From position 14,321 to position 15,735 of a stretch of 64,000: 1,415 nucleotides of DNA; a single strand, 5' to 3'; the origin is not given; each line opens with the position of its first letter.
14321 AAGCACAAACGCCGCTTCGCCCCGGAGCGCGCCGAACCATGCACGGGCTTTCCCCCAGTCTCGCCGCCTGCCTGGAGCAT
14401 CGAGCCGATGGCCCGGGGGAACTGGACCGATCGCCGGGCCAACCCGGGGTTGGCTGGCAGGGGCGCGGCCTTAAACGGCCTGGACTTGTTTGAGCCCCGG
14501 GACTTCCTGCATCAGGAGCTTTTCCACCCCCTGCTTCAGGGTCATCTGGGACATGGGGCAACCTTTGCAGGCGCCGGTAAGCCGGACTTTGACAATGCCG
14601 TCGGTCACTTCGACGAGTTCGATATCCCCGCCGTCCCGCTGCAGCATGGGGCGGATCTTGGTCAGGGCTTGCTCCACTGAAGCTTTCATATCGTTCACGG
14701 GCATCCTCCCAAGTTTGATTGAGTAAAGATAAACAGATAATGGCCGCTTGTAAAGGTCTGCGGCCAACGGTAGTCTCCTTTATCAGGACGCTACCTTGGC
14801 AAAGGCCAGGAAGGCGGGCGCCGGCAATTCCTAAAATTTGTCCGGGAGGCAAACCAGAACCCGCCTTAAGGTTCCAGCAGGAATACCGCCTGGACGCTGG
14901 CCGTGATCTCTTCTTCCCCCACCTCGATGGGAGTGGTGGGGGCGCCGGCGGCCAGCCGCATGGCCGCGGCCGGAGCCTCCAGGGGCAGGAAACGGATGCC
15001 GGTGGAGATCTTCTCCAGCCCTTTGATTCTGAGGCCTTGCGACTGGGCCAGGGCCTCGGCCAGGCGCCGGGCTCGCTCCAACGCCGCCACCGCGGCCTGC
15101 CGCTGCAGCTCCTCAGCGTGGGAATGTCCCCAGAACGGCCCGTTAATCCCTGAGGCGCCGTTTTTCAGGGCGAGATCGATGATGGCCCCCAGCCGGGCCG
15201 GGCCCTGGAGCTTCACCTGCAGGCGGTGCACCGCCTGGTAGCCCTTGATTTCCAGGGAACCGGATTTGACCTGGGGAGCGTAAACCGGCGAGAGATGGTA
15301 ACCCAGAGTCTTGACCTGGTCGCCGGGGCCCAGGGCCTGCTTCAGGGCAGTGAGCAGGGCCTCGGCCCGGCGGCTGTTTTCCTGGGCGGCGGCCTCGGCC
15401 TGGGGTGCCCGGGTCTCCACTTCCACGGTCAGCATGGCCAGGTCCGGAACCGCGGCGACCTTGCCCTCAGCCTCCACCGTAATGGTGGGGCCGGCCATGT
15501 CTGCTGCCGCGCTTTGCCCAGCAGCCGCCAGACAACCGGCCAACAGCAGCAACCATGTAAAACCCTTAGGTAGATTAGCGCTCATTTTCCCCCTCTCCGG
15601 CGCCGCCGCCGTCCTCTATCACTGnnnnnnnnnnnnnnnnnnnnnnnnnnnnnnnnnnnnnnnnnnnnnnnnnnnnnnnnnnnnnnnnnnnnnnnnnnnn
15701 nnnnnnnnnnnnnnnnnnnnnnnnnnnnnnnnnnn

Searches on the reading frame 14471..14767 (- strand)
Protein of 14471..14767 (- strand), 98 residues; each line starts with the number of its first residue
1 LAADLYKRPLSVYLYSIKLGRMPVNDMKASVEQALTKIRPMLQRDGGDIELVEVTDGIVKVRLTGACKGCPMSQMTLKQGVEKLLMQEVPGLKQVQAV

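Call 6: search_protein_families(library=pfam, proteins=[window:14471-14767:-], max_evalue=0.01)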
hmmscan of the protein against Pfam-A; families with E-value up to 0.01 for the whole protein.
window:14471-14767:- (98 aa): 2 families
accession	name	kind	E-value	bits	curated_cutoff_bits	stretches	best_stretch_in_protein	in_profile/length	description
PF01106.22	NifU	-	1.3e-30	105.8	27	1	31-96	1-67/67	NifU-like domain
PF21937.1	Yop-YscD_ppl_2nd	-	0.0065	16.6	27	0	78-96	43-61/67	YscD/CdsD-like Bon-like domain 2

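Call 11: find_encoding_contigs(protein=window:14471-14767:-, flank=10000, max_places=10)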
Protein window:14471-14767:- (98 aa): no gene with exactly this product is on record in the collection.

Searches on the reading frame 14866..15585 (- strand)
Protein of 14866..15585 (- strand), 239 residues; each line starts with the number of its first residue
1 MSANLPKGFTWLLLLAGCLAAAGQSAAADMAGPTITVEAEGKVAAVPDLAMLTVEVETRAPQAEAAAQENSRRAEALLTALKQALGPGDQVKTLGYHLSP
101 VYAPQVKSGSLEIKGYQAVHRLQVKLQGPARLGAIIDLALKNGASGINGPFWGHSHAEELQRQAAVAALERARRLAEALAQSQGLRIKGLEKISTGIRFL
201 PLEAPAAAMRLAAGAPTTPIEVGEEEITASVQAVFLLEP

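Call 6: search_protein_families(library=pfam, proteins=[window:14866-15585:-], max_evalue=0.01)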
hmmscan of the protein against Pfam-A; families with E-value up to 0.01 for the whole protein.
window:14866-15585:- (239 aa): 1 family
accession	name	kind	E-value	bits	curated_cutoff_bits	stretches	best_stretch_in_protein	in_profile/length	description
PF04402.19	SIMPL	-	4.6e-44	151.6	25.2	1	35-235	1-205/205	Protein of unknown function (DUF541)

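Call 36: find_homologous_proteins(query=window:14866-15582:-, max_evalue=1e-30)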
Query window:14866-15582:- (238 aa): 306 proteins with E <= 1e-30 among 8000 candidates; the best 120 are listed.
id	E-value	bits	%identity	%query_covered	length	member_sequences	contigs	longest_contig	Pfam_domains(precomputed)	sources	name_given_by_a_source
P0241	3.0e-140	483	98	100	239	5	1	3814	PF04402.20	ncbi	-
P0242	7.6e-122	423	87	100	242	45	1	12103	PF04402.20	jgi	-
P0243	2.6e-121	421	87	99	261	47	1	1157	PF04402.20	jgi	-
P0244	2.0e-117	409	86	98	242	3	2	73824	PF04402.20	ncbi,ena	ncbi:MAG: SIMPL domain-containing protein [Desulfobaccales bacterium]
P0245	7.6e-116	403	84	99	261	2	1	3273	PF04402.20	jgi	jgi:uncharacterized protein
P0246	7.8e-115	400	85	100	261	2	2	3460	PF04402.20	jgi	jgi:uncharacterized protein YggE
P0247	3.3e-114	398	84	100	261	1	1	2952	PF04402.20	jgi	jgi:uncharacterized protein YggE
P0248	4.0e-114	398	83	100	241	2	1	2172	PF04402.20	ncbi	-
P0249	1.3e-112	393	80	99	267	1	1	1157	PF04402.20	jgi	jgi:uncharacterized protein YggE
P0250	1.4e-112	393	83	98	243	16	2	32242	PF04402.20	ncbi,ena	-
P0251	2.7e-110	385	83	100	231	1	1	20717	PF04402.20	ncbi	ncbi:MAG: SIMPL domain-containing protein [Desulfobaccales bacterium]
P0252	3.4e-110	385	83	100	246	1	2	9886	PF04402.20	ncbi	-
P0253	4.1e-110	385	82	100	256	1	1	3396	PF04402.20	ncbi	-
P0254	2.5e-109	382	82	99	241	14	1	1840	PF04402.20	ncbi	-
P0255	3.4e-96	339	72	99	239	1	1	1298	PF04402.20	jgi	-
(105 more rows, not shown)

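Call 37: find_encoding_contigs(protein=P0244, flank=10000, max_places=3)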
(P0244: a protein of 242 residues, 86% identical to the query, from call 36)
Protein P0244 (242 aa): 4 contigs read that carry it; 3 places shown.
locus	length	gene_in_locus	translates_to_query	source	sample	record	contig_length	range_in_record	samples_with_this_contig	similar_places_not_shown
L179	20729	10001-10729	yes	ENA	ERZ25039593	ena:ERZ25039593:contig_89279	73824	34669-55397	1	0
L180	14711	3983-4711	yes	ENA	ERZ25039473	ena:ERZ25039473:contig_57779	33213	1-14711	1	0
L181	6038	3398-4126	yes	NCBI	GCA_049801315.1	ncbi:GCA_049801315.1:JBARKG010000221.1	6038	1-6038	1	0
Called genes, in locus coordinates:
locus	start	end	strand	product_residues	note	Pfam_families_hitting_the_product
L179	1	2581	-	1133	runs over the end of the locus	PF00580:UvrD-helicase, PF13245:AAA_19 (faint), PF13361:UvrD_C, PF13538:UvrD_C_2 (faint), PF12705:PDDEXK_1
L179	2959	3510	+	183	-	PF05066:HARE-HTH (weak)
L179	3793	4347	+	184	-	PF01936:NYN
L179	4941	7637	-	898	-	PF12705:PDDEXK_1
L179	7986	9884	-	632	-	PF06480:FtsH_ext, PF00004:AAA, PF17862:AAA_lid_3, PF01434:Peptidase_M41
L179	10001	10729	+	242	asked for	PF04402:SIMPL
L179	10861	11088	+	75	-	PF01106:NifU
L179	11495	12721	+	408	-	PF13356:Arm-DNA-bind_3, PF22022:Phage_int_M, PF00589:Phage_integrase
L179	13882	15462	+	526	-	-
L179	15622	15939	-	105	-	PF09707:Cas_Cas2CT1978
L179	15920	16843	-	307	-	PF01867:Cas_Cas1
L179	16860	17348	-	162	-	PF09704:Cas_Cas5d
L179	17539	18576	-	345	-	PF09344:Cas_CT1975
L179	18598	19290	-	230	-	PF08798:CRISPR_assoc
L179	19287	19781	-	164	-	PF09485:CRISPR_Cse2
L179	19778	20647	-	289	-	PF09481:CRISPR_Cse1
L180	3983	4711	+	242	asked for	PF04402:SIMPL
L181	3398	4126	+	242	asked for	PF04402:SIMPL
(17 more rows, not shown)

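Call 38: find_encoding_contigs(protein=P0242, flank=10000, max_places=3)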
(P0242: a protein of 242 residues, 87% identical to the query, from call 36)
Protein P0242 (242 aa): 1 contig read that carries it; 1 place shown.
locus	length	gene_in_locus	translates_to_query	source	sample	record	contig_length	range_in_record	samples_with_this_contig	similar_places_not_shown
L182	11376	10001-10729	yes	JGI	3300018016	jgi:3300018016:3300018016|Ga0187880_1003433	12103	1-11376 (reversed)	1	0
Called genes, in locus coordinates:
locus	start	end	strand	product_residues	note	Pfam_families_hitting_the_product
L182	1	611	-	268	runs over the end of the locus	PF03781:FGE-sulfatase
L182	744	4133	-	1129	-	PF00580:UvrD-helicase, PF13245:AAA_19 (faint), PF13361:UvrD_C, PF13538:UvrD_C_2 (faint), PF12705:PDDEXK_1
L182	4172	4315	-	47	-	-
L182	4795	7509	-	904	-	PF12705:PDDEXK_1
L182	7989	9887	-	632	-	PF06480:FtsH_ext, PF00004:AAA, PF17862:AAA_lid_3, PF01434:Peptidase_M41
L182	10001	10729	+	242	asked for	PF04402:SIMPL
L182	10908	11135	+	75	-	PF01106:NifU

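Call 39: find_encoding_contigs(protein=P0250, flank=10000, max_places=3)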
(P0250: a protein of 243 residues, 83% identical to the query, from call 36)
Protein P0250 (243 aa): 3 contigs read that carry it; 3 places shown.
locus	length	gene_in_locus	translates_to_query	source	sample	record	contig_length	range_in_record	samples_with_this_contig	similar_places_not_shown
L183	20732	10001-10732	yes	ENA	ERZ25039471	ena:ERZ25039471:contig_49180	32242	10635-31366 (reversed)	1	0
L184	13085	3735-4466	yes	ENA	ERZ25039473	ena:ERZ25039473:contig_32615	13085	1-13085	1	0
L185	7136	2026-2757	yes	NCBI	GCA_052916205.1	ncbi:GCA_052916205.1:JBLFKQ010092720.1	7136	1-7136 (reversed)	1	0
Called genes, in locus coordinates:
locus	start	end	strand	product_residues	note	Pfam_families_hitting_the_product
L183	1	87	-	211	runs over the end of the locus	PF01565:FAD_binding_4, PF02913:FAD-oxidase_C (weak)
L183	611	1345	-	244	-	PF20582:UPF0758_N, PF04002:RadC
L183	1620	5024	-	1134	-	PF00580:UvrD-helicase, PF13245:AAA_19 (faint), PF13361:UvrD_C, PF13538:UvrD_C_2 (faint), PF12705:PDDEXK_1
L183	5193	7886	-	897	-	PF12705:PDDEXK_1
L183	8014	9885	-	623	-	PF06480:FtsH_ext, PF00004:AAA, PF17862:AAA_lid_3, PF01434:Peptidase_M41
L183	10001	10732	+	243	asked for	PF04402:SIMPL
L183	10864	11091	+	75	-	PF01106:NifU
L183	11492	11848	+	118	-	PF13356:Arm-DNA-bind_3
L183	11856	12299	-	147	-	PF05443:ROS_MUCR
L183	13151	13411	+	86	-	-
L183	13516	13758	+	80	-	-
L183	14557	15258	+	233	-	PF02563:Poly_export, PF10531:SLBB, PF22461:SLBB_2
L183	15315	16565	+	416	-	-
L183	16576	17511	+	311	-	PF06564:CBP_BcsQ (faint), PF10609:ParA, PF13614:AAA_31 (weak)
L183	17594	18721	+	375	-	PF13727:CoA_binding_3, PF02397:Bac_transf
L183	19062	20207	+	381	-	PF13439:Glyco_transf_4, PF13579:Glyco_trans_4_4, PF09314:DUF1972 (weak), PF00534:Glycos_transf_1, PF13692:Glyco_trans_1_4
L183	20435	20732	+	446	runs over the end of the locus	PF04932:Wzy_C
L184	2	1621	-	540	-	?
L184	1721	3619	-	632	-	PF06480:FtsH_ext, PF00004:AAA, PF17862:AAA_lid_3, PF01434:Peptidase_M41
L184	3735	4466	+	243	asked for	PF04402:SIMPL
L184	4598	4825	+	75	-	PF01106:NifU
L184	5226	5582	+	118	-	PF13356:Arm-DNA-bind_3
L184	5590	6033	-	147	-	PF05443:ROS_MUCR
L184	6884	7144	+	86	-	-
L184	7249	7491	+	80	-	-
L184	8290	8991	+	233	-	PF02563:Poly_export, PF10531:SLBB, PF22461:SLBB_2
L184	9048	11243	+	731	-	PF13807:GNVR (weak), PF06564:CBP_BcsQ (faint), PF10609:ParA, PF13614:AAA_31 (weak)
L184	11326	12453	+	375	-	PF13727:CoA_binding_3, PF02397:Bac_transf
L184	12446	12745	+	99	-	PF02397:Bac_transf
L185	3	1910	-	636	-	?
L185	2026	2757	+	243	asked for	PF04402:SIMPL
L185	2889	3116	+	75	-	PF01106:NifU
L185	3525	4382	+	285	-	PF03358:FMN_red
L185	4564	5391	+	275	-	PF00158:Sigma54_activat (faint), PF01078:Mg_chelatase (faint), PF00004:AAA, PF07728:AAA_5, PF07724:AAA_2 (weak)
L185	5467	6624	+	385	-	PF05762:VWA_CoxE (faint)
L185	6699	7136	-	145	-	?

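Call 46: search_protein_families(library=ncbifam, proteins=[L179:11495-12721:+, L183:11492-11848:+], max_evalue=0.01)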
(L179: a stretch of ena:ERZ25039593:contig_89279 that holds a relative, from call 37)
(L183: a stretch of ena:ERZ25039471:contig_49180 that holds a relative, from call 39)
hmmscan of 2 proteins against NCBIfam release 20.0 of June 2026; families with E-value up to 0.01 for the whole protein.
L179:11495-12721:+ (408 aa): 2 families
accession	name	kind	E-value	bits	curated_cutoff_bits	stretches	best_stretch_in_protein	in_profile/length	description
NF007246.0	PRK09692.1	domain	2e-86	290.2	434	1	1-401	1-402/413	integrase domain-containing protein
NF040815.2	recomb_XerA_Arch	equivalog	1.3e-05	24.9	220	1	199-366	84-246/263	site-specific tyrosine recombinase/integron integrase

L183:11492-11848:+ (118 aa): 1 family
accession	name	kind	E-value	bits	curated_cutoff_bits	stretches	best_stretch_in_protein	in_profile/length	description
NF007246.0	PRK09692.1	domain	4.7e-14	51.8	434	1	1-82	1-84/413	integrase domain-containing protein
